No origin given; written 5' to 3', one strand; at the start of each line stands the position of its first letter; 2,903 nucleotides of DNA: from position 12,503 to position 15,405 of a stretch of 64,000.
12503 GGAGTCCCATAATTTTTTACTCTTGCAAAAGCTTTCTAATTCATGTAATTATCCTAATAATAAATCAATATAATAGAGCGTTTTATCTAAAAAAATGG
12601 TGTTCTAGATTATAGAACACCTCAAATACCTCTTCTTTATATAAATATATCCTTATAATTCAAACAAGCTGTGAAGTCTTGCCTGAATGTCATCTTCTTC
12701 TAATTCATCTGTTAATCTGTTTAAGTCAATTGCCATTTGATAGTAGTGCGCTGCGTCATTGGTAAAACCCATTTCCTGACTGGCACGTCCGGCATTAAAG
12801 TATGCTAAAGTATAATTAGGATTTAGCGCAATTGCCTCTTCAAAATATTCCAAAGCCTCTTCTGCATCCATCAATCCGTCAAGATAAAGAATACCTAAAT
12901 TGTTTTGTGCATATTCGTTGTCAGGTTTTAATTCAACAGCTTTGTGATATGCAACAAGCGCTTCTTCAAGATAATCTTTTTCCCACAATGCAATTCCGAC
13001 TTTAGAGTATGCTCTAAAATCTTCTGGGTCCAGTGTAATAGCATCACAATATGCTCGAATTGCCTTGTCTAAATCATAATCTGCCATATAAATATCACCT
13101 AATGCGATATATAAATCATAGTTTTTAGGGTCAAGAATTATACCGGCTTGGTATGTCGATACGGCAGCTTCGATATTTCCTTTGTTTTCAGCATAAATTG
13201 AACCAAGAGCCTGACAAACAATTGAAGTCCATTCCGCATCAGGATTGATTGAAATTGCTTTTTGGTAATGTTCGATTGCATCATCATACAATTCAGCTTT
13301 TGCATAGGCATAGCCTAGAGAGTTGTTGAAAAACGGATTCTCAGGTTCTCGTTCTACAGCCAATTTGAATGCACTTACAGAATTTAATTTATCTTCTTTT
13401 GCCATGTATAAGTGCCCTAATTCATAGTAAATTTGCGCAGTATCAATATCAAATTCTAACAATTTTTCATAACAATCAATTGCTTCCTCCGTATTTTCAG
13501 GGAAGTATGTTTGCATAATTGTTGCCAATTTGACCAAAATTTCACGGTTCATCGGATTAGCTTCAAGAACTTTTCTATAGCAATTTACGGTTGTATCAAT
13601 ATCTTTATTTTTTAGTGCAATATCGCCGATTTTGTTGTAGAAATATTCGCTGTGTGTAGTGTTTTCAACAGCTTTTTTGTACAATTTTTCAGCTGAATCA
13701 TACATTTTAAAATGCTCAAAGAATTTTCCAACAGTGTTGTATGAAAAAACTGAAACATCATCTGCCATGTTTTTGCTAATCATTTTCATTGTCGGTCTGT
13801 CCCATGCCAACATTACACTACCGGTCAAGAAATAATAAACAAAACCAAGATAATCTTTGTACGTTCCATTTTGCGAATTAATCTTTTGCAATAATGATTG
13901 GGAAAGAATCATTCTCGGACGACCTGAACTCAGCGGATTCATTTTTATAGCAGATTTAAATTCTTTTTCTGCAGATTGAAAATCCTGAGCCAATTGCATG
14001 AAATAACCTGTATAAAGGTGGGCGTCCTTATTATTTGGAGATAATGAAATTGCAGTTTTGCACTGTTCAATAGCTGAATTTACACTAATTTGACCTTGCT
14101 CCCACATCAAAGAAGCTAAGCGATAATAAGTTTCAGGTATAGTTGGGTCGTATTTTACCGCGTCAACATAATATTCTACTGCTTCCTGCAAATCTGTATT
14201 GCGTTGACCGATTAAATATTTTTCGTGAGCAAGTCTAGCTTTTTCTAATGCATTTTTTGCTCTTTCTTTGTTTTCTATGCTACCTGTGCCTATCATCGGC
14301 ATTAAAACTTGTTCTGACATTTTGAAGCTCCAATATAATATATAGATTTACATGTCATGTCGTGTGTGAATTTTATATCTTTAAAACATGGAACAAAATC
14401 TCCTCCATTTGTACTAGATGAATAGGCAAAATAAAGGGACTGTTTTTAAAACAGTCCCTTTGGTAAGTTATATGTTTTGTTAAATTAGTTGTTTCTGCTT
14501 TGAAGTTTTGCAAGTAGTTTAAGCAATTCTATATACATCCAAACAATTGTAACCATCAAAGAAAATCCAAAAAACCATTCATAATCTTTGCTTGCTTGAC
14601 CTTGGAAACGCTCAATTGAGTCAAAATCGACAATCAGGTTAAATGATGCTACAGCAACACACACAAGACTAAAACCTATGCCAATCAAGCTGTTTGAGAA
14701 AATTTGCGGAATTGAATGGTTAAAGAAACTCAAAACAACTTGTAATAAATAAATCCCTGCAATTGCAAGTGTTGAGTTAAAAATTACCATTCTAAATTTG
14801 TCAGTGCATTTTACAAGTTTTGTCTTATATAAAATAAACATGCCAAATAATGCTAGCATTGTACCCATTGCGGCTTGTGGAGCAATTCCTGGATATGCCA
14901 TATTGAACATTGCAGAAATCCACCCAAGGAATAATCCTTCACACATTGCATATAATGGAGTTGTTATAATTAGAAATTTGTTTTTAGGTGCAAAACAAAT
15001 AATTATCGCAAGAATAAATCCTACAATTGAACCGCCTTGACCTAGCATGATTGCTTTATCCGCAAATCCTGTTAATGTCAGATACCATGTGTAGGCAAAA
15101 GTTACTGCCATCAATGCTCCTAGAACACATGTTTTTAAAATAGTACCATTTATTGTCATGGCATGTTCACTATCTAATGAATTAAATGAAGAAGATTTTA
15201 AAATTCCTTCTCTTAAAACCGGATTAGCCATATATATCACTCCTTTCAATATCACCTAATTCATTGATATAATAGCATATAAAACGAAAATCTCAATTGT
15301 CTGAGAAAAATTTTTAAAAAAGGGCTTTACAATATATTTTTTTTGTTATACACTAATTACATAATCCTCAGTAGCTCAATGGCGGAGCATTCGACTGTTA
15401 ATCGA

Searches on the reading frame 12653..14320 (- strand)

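Call 67: search_protein_families(library=pfam, proteins=[window:12653-14320:-], max_evalue=0.001)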
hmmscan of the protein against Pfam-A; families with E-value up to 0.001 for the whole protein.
window:12653-14320:- (555 aa): 20 families
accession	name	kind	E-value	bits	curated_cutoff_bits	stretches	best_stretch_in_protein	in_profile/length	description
PF13414.12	TPR_11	-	5.8e-51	170.4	26.8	7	277-307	10-40/42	TPR repeat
PF07719.23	TPR_2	-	1.8e-42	140.3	27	1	333-361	5-33/34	Tetratricopeptide repeat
PF13181.12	TPR_8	-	2.7e-41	136.6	25.7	2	295-328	1-34/34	Tetratricopeptide repeat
PF00515.34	TPR_1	-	8e-35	117.7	27.8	1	333-361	5-33/34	Tetratricopeptide repeat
PF13431.12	TPR_17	-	7.1e-30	101.2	24.4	0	390-421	2-33/34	Tetratricopeptide repeat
PF13432.12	TPR_16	-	7.8e-29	100.2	32.7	2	299-362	1-64/65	Tetratricopeptide repeat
PF14559.12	TPR_19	-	2.7e-26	92.1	25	0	381-434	5-58/68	Tetratricopeptide repeat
PF13428.12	TPR_14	-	1.2e-25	87.8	23.5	0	403-439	3-39/44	Tetratricopeptide repeat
PF13424.12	TPR_12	-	2.3e-17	63.4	30.1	1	333-391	7-69/77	Tetratricopeptide repeat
PF23914.1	TPR_CcmH_CycH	-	5.2e-15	56.1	42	0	231-324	56-150/158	Cytochrome c-type biogenesis protein H TPR domain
PF13176.12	TPR_7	-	1.3e-14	53.4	27.9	0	334-361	4-31/36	Tetratricopeptide repeat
PF25064.1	ARM_TT21_5th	-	6.9e-13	49.4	27.8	0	40-126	13-100/117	TT21 fifth ARM repeats domain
PF13371.12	TPR_9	-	8.4e-13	48.6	35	0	408-470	2-64/73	Tetratricopeptide repeat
PF24575.1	TPR_Slam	-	1.2e-09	39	35.2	0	234-268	56-90/104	Surface lipoprotein assembly modifier, N-terminal TPR repeats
PF13174.12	TPR_6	-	2.3e-07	31.4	26.3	0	335-361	6-32/33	Tetratricopeptide repeat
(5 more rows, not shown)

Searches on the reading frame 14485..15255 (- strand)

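Call 14: search_protein_families(library=pfam, proteins=[window:14485-15255:-])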
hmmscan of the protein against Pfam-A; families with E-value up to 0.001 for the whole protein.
window:14485-15255:- (256 aa): 1 family
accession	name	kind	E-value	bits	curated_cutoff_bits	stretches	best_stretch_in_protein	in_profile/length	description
PF12811.12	BaxI_1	-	2e-62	211.3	26.2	1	26-252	14-232/233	Bax inhibitor 1 like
